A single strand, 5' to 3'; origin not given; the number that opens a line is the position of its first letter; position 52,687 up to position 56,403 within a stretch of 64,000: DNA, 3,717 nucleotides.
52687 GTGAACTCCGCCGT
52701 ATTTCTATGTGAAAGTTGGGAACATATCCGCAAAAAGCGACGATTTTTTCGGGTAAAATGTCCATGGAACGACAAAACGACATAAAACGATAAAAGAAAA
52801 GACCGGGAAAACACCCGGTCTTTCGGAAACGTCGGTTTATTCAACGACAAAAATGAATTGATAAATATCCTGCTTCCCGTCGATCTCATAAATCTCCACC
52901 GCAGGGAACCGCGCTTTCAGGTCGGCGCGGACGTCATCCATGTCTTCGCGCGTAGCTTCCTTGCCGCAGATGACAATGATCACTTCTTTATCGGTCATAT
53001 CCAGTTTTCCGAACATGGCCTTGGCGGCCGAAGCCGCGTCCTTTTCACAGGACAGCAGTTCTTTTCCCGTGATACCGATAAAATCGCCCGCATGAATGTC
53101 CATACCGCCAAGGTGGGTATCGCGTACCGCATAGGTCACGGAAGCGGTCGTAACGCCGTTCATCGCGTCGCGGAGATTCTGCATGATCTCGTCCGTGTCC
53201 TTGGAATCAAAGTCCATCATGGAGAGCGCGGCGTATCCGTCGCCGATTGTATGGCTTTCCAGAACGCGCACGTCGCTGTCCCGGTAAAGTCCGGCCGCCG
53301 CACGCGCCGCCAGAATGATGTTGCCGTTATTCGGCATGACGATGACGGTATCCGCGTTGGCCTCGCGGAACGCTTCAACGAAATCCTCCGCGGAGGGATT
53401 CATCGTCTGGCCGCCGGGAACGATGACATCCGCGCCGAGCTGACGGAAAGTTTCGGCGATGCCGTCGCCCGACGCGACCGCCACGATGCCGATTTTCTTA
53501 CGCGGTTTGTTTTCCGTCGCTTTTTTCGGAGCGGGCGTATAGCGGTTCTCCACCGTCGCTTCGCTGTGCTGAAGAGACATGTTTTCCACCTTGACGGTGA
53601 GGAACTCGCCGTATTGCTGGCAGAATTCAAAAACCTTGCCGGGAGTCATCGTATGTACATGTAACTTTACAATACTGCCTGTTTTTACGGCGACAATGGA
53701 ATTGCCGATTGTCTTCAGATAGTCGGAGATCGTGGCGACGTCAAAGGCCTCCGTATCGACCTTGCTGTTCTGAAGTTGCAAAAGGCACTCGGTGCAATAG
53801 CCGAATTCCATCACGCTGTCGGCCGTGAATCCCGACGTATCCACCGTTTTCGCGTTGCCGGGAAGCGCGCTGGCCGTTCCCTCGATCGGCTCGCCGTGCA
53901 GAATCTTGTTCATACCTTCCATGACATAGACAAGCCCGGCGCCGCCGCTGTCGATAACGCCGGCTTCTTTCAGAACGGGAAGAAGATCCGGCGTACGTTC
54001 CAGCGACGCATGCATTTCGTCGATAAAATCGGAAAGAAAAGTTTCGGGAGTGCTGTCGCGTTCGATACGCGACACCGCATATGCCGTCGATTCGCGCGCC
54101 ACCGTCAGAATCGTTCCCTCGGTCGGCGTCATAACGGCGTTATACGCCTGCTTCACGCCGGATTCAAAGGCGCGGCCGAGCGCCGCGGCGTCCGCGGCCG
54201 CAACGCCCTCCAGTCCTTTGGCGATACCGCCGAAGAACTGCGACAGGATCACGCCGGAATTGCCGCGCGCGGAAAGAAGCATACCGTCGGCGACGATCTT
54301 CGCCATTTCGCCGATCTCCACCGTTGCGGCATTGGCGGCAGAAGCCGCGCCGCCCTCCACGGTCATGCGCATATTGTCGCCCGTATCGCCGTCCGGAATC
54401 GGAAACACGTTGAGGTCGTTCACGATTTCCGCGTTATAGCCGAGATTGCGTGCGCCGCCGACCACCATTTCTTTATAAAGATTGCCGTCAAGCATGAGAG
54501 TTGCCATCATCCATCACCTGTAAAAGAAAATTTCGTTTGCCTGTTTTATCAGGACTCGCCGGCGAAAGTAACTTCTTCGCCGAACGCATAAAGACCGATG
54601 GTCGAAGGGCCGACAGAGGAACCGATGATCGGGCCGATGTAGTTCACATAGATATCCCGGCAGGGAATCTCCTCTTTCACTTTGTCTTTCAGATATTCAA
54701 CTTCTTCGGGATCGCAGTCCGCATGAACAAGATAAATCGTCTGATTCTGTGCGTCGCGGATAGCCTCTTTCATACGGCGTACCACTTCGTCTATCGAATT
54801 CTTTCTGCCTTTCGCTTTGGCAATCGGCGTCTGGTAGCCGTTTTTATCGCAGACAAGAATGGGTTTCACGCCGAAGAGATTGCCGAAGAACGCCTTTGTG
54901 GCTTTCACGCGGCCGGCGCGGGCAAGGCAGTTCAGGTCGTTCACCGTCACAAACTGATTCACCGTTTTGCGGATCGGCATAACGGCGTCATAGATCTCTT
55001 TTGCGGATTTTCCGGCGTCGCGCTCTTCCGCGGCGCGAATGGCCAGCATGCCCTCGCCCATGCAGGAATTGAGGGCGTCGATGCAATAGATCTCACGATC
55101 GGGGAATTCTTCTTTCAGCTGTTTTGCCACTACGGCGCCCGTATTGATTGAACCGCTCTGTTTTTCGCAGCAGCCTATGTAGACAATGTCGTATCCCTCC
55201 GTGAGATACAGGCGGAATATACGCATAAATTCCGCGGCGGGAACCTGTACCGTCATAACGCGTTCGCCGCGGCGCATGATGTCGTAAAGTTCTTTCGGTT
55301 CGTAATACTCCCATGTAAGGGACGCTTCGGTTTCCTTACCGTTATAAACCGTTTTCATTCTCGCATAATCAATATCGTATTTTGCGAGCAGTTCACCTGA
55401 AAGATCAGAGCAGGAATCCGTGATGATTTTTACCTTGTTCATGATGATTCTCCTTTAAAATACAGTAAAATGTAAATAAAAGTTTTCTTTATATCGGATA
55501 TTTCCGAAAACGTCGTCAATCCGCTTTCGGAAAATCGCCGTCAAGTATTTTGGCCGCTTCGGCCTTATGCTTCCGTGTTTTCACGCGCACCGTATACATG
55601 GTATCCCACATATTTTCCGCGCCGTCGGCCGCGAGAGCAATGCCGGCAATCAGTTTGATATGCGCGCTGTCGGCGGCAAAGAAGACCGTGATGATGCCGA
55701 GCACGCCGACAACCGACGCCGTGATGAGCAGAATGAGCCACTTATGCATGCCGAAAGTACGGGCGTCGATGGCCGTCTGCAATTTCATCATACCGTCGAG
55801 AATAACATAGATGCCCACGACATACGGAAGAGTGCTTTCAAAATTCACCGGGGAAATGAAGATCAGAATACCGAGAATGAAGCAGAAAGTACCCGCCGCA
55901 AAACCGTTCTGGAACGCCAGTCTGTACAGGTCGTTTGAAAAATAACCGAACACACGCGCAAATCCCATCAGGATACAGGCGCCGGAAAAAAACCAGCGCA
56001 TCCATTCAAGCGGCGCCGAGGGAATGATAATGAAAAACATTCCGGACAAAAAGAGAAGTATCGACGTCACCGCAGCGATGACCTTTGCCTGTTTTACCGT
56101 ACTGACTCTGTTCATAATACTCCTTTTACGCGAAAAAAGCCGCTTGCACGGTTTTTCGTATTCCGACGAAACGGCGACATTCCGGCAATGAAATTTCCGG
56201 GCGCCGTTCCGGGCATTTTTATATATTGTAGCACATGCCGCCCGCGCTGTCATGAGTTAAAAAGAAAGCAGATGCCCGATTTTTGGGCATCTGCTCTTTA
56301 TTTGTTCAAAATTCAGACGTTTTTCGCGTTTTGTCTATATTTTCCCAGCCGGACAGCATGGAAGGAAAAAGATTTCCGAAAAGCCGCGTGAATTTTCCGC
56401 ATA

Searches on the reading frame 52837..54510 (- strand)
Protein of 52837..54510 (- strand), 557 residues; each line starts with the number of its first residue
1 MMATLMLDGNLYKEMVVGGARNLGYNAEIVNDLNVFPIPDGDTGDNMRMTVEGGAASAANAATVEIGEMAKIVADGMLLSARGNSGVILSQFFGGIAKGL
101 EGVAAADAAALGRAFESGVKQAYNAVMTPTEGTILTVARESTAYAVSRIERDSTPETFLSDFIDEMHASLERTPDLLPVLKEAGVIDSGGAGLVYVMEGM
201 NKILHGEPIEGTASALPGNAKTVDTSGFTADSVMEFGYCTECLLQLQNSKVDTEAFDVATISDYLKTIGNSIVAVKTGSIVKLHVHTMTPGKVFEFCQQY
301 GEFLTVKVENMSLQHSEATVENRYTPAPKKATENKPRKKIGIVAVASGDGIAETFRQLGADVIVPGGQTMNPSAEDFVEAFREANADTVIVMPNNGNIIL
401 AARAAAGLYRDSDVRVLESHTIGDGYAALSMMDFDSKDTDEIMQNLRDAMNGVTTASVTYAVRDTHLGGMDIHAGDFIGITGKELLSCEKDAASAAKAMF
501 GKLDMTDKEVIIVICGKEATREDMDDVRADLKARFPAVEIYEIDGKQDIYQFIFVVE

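Call 90: search_protein_families(library=pfam, proteins=[window:52837-54510:-], max_evalue=0.0001)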
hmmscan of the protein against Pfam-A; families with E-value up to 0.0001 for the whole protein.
window:52837-54510:- (557 aa): 3 families
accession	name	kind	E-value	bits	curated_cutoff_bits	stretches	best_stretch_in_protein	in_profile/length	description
PF13684.11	FakA-like_C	-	1.5e-63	214.5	23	1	341-557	1-216/216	Fatty acid kinase subunit A-like, C-terminal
PF02734.22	Dak2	-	1e-36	126.9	27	1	37-201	1-173/174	DAK2 domain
PF21645.3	FakA-like_M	-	2.4e-25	88.6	24.9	1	235-317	1-79/80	Fatty acid kinase subunit A-like, middle domain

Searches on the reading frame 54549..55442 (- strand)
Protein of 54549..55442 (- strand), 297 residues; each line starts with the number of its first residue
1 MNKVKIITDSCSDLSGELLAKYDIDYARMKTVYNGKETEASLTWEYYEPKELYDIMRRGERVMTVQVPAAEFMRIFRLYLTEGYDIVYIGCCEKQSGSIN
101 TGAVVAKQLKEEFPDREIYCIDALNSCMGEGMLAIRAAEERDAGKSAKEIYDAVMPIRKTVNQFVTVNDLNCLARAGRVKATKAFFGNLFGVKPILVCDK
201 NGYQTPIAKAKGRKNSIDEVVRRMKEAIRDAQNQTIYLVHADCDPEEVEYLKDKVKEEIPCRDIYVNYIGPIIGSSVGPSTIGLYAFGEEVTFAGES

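Call 90: search_protein_families(library=pfam, proteins=[window:54549-55442:-], max_evalue=0.0001)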
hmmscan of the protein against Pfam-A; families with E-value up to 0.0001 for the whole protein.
window:54549-55442:- (297 aa): 1 family
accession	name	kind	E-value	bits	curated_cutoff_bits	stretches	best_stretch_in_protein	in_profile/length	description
PF02645.21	DegV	-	8e-59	199.7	27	1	3-286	1-277/280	Uncharacterised protein, DegV family COG1307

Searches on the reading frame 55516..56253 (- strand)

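Call 90: search_protein_families(library=pfam, proteins=[window:55516-56253:-], max_evalue=0.0001)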
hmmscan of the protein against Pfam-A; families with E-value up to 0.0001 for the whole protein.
window:55516-56253:- (245 aa): 1 family
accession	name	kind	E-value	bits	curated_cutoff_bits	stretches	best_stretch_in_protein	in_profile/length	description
PF03729.18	DUF308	-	1.4e-10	41.7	25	1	120-191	2-73/73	Short repeat of unknown function (DUF308)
